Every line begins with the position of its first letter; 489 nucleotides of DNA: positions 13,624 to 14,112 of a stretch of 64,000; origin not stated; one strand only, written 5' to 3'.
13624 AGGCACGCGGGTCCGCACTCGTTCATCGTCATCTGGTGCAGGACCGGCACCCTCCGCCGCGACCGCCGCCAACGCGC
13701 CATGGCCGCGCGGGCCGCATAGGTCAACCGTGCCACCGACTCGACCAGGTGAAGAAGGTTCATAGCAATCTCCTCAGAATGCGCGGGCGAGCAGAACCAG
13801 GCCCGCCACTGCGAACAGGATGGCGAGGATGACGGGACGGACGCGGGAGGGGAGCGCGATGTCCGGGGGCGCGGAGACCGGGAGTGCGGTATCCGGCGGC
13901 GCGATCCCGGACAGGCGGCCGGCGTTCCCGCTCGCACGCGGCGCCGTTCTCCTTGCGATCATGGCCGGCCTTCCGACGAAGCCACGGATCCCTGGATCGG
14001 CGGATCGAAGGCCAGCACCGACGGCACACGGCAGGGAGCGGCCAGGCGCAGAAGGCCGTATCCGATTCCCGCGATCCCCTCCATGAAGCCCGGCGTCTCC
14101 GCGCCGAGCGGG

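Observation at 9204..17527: Compact class II lanthipeptide operon: lanA - lanM - lanT(C39-ABC) - ECF sigma - TPR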

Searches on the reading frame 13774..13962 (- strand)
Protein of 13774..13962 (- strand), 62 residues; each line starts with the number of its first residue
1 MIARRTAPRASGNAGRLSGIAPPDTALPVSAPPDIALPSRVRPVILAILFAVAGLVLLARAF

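Call 55: search_protein_families(library=pfam, proteins=[window:13774-13962:-], max_evalue=0.001)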
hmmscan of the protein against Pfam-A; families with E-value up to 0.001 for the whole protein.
window:13774-13962:- (62 aa): 0 families

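Call 71: search_protein_families(library=ncbifam, proteins=[window:13774-13962:-], max_evalue=0.001)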
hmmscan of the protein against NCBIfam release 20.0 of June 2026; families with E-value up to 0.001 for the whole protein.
window:13774-13962:- (62 aa): 0 families
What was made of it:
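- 13774..13962 (-): Small ORF of 62 aa with a basic, Pro-rich N-terminus and a C-terminal hydrophobic helix. Its ATG overlaps the lanM stop (ATGA) and it ends 10 nt before the lanT ATG. Candidate accessory or immunity peptide (inferred). No Pfam or NCBIfam hit (calls 55, 71).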
